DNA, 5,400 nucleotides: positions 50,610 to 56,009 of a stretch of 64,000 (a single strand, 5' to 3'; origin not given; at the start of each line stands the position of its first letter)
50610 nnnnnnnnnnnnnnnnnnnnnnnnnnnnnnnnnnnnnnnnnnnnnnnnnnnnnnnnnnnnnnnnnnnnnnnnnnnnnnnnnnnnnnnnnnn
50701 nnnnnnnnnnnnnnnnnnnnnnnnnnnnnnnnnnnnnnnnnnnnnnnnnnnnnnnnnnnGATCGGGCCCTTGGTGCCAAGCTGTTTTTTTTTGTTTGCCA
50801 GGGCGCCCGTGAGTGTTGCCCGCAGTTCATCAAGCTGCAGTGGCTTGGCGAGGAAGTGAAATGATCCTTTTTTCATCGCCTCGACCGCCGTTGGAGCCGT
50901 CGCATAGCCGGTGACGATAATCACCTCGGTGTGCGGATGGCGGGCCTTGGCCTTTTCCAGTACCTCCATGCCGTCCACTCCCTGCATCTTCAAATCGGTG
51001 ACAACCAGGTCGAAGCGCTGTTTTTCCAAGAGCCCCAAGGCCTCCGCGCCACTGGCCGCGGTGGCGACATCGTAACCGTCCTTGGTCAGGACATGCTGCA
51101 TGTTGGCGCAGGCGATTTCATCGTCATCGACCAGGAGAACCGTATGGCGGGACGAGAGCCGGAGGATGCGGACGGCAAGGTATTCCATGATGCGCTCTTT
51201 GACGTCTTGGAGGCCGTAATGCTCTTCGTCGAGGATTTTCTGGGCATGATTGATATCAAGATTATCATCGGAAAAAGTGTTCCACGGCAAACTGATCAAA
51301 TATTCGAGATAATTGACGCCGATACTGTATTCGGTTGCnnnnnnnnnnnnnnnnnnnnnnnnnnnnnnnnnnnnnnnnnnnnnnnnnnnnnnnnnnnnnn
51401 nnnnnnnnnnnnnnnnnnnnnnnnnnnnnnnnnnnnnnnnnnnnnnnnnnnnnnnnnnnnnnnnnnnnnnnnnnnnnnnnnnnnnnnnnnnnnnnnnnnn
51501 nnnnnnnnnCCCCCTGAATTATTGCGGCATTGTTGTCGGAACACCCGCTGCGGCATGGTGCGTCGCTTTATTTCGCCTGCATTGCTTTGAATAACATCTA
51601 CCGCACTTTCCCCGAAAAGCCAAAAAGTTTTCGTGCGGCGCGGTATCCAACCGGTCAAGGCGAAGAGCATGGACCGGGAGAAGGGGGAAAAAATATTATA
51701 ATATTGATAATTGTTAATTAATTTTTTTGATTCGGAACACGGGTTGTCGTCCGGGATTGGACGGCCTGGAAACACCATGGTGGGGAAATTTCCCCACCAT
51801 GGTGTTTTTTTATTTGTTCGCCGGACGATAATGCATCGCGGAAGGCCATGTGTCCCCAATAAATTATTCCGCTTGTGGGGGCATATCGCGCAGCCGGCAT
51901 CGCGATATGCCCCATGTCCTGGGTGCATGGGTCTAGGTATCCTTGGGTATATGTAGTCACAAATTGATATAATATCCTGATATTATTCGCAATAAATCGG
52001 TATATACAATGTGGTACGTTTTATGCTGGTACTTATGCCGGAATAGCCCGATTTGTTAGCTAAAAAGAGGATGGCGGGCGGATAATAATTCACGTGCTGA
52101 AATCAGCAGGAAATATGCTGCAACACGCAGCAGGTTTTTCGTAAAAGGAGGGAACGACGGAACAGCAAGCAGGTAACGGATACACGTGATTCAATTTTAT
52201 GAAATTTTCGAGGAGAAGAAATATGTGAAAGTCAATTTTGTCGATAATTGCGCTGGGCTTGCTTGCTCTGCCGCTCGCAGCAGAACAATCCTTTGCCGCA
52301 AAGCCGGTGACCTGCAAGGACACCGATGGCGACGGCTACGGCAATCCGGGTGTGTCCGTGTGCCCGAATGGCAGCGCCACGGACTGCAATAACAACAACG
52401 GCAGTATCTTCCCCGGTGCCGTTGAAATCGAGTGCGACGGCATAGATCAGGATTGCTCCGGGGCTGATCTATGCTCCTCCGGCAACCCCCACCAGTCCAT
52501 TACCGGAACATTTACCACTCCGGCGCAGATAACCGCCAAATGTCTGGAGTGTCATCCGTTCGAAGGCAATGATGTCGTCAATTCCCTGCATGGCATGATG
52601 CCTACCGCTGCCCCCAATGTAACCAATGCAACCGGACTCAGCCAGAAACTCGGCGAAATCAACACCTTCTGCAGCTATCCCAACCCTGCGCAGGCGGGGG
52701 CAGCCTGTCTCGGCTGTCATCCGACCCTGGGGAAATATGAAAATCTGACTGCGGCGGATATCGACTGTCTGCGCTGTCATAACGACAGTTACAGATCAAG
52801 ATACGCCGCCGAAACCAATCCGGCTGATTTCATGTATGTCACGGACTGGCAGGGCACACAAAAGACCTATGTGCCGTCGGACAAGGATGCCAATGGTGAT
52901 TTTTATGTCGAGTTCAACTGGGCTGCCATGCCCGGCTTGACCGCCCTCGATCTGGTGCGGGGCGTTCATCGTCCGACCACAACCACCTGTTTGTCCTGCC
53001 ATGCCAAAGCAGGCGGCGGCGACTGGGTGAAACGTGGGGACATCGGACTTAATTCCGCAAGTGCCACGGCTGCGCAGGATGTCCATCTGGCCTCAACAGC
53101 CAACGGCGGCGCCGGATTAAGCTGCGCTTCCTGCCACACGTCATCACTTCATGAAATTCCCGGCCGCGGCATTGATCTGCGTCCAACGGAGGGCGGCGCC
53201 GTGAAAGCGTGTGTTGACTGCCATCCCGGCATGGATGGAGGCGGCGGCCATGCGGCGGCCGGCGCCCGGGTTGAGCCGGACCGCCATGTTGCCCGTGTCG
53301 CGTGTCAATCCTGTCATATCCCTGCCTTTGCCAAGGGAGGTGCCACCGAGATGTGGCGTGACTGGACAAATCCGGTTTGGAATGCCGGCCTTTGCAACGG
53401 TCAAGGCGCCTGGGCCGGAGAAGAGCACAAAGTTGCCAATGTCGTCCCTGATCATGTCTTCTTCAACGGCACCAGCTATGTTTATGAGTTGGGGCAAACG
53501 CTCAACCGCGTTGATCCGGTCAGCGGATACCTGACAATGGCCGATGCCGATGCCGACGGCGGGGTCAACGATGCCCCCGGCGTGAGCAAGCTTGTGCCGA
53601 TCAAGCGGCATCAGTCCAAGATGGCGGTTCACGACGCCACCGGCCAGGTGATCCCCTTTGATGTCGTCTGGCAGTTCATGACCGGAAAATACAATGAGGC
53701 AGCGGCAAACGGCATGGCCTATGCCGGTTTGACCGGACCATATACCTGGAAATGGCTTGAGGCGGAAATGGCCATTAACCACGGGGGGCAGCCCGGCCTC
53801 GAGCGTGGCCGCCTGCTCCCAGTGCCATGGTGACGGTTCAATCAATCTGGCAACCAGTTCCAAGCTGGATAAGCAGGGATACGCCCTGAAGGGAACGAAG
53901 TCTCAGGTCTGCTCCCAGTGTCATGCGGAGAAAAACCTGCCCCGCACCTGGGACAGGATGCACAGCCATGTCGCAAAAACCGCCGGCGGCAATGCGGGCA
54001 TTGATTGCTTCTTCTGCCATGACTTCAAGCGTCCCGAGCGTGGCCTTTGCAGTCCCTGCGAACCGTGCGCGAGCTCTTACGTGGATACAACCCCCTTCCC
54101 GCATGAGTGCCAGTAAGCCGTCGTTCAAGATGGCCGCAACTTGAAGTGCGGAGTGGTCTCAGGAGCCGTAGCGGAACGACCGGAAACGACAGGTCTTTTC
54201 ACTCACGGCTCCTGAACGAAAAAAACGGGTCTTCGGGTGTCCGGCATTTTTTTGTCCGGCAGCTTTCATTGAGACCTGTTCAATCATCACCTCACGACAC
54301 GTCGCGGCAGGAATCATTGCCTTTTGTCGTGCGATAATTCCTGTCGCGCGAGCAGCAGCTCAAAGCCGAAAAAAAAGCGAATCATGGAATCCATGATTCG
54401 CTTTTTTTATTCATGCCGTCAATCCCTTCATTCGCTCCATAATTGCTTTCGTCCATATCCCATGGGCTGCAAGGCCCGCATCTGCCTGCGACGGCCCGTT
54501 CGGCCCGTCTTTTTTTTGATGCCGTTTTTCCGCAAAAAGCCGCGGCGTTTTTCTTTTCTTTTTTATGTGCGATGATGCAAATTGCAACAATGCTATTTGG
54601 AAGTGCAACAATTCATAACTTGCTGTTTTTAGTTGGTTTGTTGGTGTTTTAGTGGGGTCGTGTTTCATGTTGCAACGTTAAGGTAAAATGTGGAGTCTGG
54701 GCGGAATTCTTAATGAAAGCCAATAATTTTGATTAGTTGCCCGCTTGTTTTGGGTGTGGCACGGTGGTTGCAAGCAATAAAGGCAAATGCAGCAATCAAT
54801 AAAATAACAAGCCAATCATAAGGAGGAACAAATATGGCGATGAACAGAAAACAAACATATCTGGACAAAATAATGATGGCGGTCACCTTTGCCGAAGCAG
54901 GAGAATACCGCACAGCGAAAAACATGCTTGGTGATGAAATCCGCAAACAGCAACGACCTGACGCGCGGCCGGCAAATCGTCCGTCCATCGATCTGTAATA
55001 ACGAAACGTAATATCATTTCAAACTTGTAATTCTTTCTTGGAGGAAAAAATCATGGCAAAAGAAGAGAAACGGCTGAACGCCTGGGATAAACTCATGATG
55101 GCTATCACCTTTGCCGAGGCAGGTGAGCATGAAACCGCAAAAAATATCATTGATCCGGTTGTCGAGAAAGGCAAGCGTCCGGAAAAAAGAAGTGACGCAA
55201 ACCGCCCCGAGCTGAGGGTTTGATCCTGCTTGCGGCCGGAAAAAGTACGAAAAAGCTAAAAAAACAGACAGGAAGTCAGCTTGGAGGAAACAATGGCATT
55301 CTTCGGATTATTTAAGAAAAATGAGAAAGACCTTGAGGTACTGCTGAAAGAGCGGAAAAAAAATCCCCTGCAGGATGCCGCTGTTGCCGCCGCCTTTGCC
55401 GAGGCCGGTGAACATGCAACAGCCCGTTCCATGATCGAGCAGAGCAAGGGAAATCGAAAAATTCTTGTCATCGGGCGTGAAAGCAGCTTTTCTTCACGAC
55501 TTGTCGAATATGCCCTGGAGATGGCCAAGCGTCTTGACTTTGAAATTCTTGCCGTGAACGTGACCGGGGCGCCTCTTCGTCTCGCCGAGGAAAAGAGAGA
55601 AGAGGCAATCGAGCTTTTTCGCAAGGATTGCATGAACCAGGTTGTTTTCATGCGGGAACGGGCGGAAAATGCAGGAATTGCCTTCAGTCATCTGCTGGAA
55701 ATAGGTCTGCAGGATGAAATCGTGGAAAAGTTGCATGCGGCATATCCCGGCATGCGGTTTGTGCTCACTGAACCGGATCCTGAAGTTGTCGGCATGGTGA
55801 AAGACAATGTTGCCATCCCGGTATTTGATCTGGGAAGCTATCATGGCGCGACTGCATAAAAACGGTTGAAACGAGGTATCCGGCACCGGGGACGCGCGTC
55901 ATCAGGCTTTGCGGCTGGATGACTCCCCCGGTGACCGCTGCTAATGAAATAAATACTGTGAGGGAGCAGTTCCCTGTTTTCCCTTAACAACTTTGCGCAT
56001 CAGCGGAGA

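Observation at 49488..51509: Lon protease with an inserted response-regulator receiver domain and no LonA N-terminal domain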

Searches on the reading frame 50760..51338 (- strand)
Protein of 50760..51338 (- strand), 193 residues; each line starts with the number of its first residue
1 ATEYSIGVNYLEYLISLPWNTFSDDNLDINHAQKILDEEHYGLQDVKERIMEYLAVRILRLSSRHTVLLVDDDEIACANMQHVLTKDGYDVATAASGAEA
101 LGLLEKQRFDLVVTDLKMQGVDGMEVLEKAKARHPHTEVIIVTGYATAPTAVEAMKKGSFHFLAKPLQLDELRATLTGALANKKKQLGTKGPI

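Call 49: find_related_loci(query=A2, collection=genome_contigs, flank=10000)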
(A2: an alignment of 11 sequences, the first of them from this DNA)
Query A2 (193 aa) in genome_contigs; peptide patterns used: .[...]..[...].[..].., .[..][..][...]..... (x = any residue, [..] = any of these).
600 stretches matched a pattern (row limit reached: there are more); 595 encode a relative of the query (tblastn E <= 1e-3); the best 80 are kept; 80 distinct loci.
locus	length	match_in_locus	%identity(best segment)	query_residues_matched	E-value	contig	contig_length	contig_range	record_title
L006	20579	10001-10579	53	1-193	9e-72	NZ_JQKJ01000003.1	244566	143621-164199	Desulfobacter vibrioformis DSM 8776 Q366DRAFT_scaffold00003.3_C, whole genome shotgun sequence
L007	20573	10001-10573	52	3-193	3e-67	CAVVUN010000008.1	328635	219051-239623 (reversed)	MAG: Nitrospirota bacterium isolate MFD03899.bin.2.182 genome assembly, contig: contig_32775, whole genome shotgun seque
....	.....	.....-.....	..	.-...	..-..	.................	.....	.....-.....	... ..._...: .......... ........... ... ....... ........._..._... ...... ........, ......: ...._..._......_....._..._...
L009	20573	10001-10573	52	3-193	3e-66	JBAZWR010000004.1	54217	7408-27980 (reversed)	MAG: Thermodesulfovibrionales bacterium isolate SO_2017_GW1_37 NODE_3137_length_54217_cov_1.222463_OW334_2017, whole gen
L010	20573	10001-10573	53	3-193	7e-63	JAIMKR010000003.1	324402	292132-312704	MAG: Desulfocurvus sp. isolate GA_180221_E-2-1-MAG-66_14 NODE_7_length_324465_cov_8.654480, whole genome shotgun sequenc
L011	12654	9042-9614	50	3-193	3e-62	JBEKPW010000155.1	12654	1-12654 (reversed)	MAG: Syntrophobacteraceae bacterium isolate SPRUCE 473 SPRUCE_473_155, whole genome shotgun sequence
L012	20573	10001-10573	49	3-193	1e-60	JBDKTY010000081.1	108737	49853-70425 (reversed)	MAG: Syntrophobacter sp. isolate 7_bin.95 c_000000337316, whole genome shotgun sequence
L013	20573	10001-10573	50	3-193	9e-61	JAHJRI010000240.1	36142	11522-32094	MAG: bacterium isolate OS_PC_MetaG.mb.142 OS_PC_MetaG.mb.142_k141_331379, whole genome shotgun sequence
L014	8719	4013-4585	49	3-193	1e-58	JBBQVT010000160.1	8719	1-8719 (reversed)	MAG: Desulfobulbales bacterium isolate Co_metawrap_2011 Cmw_2011_k141_428643_length_8719_cov_26.0000, whole genome shotg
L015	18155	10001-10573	45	3-193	2e-58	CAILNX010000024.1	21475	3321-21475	MAG: uncultured delta proteobacterium isolate AM-lipid-02-D7_bin-222 genome assembly, contig: bin-222:24/65, whole genom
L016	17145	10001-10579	50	1-193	3e-58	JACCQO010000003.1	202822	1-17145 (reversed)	MAG: Desulfovibrionaceae bacterium isolate MIC098Bin10 NODE_13_length_202822_cov_133.007901, whole genome shotgun sequen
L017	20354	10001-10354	50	61-180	1e-38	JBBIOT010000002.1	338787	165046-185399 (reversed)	MAG: Caldimicrobium sp. isolate AR170220_bin_286 NODE_2_length_338787_cov_10.4611, whole genome shotgun sequence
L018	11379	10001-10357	49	61-179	9e-37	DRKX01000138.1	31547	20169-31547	MAG TPA_asm: Nitrospirae bacterium isolate HyVt-450 HyVt-450_k145_577163, whole genome shotgun sequence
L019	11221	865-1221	47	67-187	5e-32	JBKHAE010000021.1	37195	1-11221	MAG: Desulfobacterales bacterium isolate D1M01_11 NODE_1243_length_37195_cov_6.743215, whole genome shotgun sequence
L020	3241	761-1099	49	61-173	1e-30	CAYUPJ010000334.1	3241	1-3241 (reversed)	MAG TPA_asm: uncultured Anaerolineae bacterium isolate binchicken_co91_444 genome assembly, contig: NODE_53263_length_32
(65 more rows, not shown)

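Call 73: find_homologous_proteins(query=L016:9839-11860:+, max_evalue=1e-50)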
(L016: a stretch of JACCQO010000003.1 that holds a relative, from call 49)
Query L016:9839-11860:+ (673 aa): 8000 proteins with E <= 1e-50 among 8000 candidates; the best 120 are listed.
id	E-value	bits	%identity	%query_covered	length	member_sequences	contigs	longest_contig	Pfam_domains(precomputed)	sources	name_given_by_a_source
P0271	0.0e+0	1482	100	100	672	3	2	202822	PF05362.20,PF00004.36,PF22667.3,PF07728.21,PF00072.31,PF13191.13,PF13541.13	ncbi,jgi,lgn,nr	ncbi:MAG: response regulator [Desulfovibrionaceae bacterium]|jgi:ATP-dependent Lon protease|nr:respo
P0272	0.0e+0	1105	75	99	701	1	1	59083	PF05362.20,PF00004.36,PF22667.3,PF07728.21,PF00072.31,PF13541.13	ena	-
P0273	0.0e+0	1090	74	99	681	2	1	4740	PF05362.20,PF00004.36,PF13401.13,PF22667.3,PF07728.21,PF00072.31,PF13541.13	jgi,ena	-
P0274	0.0e+0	1087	73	100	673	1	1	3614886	PF05362.20,PF00004.36,PF22667.3,PF07728.21,PF00072.31,PF13541.13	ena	-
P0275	0.0e+0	1070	73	96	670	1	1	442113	PF05362.20,PF00004.36,PF22667.3,PF00072.31,PF13541.13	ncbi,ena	-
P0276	0.0e+0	1040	69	99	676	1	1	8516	PF05362.20,PF00004.36,PF22667.3,PF07728.21,PF00072.31,PF13541.13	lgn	-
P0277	0.0e+0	1022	70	99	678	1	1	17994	PF05362.20,PF00004.36,PF13401.13,PF22667.3,PF07728.21,PF00072.31,PF13541.13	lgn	-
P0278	4.6e-296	1002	67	99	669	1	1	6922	PF05362.20,PF00004.36,PF22667.3,PF07728.21,PF00072.31,PF13541.13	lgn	-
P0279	4.5e-287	972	67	100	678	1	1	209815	PF05362.20,PF00004.36,PF22667.3,PF07728.21,PF00072.31,PF13541.13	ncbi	ncbi:MAG: S16 family serine protease [Desulfovibrionaceae bacterium]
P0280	3.0e-286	969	67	99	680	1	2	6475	PF05362.20,PF00004.36,PF22667.3,PF07728.21,PF00072.31,PF13541.13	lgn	-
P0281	2.6e-284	963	66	99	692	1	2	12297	PF05362.20,PF00004.36,PF22667.3,PF07728.21,PF00072.31,PF13541.13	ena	-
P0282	3.9e-284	962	67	96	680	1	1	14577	PF05362.20,PF00004.36,PF22667.3,PF07728.21,PF00072.31,PF13541.13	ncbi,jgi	-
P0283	5.0e-282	955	66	99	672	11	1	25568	PF05362.20,PF00004.36,PF22667.3,PF07728.21,PF00072.31,PF13541.13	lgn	-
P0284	4.5e-279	946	65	100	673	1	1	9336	PF05362.20,PF00004.36,PF22667.3,PF07728.21,PF00072.31,PF13541.13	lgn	-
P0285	7.7e-278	941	65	100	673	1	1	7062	PF05362.20,PF00004.36,PF22667.3,PF07728.21,PF00072.31,PF13541.13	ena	-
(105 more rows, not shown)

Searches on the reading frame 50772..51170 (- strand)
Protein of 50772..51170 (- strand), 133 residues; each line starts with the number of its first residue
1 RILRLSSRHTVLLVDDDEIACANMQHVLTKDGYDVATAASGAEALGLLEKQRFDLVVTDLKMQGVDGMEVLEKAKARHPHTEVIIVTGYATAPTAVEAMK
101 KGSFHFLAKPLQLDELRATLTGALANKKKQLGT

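Call 36: search_solved_structures(query=window:50772-51170:-, max_evalue=1e-8)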
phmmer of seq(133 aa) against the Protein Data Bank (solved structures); distinct sequences matched with E-value up to 1e-8: 113 (the best 60 are shown).
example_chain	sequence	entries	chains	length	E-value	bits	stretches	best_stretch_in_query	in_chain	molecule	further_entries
1zy2_A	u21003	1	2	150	2.5e-25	91.9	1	11-128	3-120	transcriptional regulator NtrC1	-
4l4u_A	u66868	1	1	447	5.4e-25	90.9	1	7-128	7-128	Transcriptional regulator (NtrC family)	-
1ny5_A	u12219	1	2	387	1.8e-24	89.2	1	11-128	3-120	transcriptional regulator (NtrC family)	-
3jte_A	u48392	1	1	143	5.5e-21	77.9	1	10-128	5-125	Response regulator receiver protein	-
2jvj_A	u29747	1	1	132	5.7e-19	71.4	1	10-121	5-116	Sporulation initiation phosphotransferase F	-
1pey_A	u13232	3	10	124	1.6e-18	70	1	10-120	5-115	Sporulation initiation phosphotransferase F | SPORULATION RESPONSE REGULATORY PROTEIN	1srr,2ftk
1l5y_A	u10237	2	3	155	1.9e-18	69.8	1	9-130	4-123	C4-DICARBOXYLATE TRANSPORT TRANSCRIPTIONAL REGULATORY PROTEIN DCTD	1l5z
6ifh_A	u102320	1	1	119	2e-18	69.7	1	11-121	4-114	Sporulation initiation phosphotransferase F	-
3q15_C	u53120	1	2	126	2.4e-18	69.4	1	10-120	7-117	Sporulation initiation phosphotransferase F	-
1f51_E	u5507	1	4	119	2.5e-18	69.4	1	10-119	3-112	SPORULATION INITIATION PHOSPHOTRANSFERASE F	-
1fsp_A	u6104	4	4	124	2.6e-18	69.3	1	10-120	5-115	STAGE 0 SPORULATION PROTEIN F | SPORULATION RESPONSE REGULATORY PROTEIN | Sporulation initiation phosphotransferase F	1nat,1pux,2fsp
1qkk_A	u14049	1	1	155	3.5e-18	68.9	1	9-120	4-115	C4-DICARBOXYLATE TRANSPORT TRANSCRIPTIONAL REGULATORY PROTEIN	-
2jvi_A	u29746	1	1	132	4.3e-18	68.6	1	10-121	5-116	Sporulation initiation phosphotransferase F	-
9xzo_A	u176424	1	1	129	1.1e-17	67.3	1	11-121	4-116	De novo protein M1X0B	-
2jvk_A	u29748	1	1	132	1.5e-17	66.9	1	10-121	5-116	Sporulation initiation phosphotransferase F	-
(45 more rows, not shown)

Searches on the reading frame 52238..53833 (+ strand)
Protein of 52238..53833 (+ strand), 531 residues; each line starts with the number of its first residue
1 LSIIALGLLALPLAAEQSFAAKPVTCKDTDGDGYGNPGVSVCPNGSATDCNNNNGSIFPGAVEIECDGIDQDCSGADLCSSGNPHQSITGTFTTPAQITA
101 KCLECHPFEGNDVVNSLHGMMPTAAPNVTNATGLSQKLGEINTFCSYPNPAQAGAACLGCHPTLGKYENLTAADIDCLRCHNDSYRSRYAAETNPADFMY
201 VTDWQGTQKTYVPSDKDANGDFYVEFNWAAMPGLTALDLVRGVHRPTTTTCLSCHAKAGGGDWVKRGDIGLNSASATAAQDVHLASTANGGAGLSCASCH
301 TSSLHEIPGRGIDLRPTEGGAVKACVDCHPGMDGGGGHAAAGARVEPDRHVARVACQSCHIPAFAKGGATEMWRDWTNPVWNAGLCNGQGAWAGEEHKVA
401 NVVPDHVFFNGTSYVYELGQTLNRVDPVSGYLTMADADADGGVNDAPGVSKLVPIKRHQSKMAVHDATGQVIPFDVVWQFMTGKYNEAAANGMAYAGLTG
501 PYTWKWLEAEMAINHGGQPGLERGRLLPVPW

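Call 14: search_protein_families(library=pfam, proteins=[window:52238-53833:+], max_evalue=0.001)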
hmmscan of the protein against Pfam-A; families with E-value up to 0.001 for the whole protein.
window:52238-53833:+ (531 aa): 5 families
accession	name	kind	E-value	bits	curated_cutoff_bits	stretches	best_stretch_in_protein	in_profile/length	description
PF14522.11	Cytochrome_C7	-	7.2e-08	32.6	24.8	0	282-360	7-66/67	Cytochrome c7 and related cytochrome c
PF14537.11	Cytochrom_c3_2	-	1.4e-07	32.3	25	0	292-360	5-64/79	Cytochrome c3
PF11617.13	Cu-binding_MopE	-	2.3e-07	31.3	27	1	49-76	1-27/30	Putative metal-binding motif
PF11783.13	Cytochrome_cB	-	7.8e-07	29.5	22.1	1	398-516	39-156/173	Cytochrome c bacterial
PF22113.1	Mtrc-MtrF_II-IV_dom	-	9.3e-07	29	30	1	155-329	7-163/176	Outer membrane cytochrome MtrC/MtrF-like, domains II/IV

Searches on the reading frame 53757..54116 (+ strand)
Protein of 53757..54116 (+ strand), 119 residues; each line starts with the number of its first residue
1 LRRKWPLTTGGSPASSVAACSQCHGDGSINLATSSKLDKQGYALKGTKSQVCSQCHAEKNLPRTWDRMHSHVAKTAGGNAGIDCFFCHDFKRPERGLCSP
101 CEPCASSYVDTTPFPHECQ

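Call 14: search_protein_families(library=pfam, proteins=[window:53757-54116:+], max_evalue=0.001)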
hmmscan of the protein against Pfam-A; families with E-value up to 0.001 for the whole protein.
window:53757-54116:+ (119 aa): 2 families
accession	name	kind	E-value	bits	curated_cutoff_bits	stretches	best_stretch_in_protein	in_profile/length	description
PF14537.11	Cytochrom_c3_2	-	0.00031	21.6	25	0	18-101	7-77/79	Cytochrome c3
PF22113.1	Mtrc-MtrF_II-IV_dom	-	0.00033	20.7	30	1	16-90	80-165/176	Outer membrane cytochrome MtrC/MtrF-like, domains II/IV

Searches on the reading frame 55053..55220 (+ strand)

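Call 60: search_protein_families(library=pfam, proteins=[window:55053-55220:+], max_evalue=1)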
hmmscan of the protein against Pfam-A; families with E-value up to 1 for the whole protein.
seq(56 aa): 1 family
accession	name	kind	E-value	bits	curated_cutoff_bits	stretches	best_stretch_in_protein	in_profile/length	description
PF16455.10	UBD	-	0.11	13.1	27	1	6-34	36-64/103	Ubiquitin-binding domain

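Call 61: search_protein_families(library=ncbifam, proteins=[window:55053-55220:+], max_evalue=1)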
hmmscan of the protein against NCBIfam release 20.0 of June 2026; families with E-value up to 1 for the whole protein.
seq(56 aa): 1 family
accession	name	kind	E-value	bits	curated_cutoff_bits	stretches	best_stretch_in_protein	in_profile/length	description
TIGR03504.1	FimV_Cterm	subfamily_domain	0.048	13.7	30.65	1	14-42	3-31/44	FimV/HubP family polar landmark protein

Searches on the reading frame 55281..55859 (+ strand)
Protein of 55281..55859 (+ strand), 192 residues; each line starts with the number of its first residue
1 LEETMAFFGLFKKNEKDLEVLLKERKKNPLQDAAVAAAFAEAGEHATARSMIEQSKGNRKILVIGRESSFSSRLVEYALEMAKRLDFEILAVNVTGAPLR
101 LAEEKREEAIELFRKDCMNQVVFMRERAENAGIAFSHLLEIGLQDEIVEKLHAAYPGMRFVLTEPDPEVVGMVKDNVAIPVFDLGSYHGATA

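Call 14: search_protein_families(library=pfam, proteins=[window:55281-55859:+], max_evalue=0.001)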
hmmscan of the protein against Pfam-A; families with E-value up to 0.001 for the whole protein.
window:55281-55859:+ (192 aa): 0 families

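Call 60: search_protein_families(library=pfam, proteins=[window:55293-55856:+], max_evalue=1)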
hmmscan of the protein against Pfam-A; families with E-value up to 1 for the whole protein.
seq(188 aa): 4 families
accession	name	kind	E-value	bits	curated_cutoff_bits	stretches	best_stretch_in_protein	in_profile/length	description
PF00582.32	Usp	-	0.0098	16.9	24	1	54-104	2-52/141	Universal stress protein family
PF09663.15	Amido_AtzD_TrzD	-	0.016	14.8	25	1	16-121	198-301/358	Amidohydrolase ring-opening protein (Amido_AtzD_TrzD)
PF13728.12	TraF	-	0.099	12.9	23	1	18-99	96-177/224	F plasmid transfer operon protein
PF03358.20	FMN_red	-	0.16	11.9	24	1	62-104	11-53/152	NADPH-dependent FMN reductase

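Call 61: search_protein_families(library=ncbifam, proteins=[window:55293-55856:+], max_evalue=1)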
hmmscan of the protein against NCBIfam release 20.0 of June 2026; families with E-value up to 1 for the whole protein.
seq(188 aa): 0 families
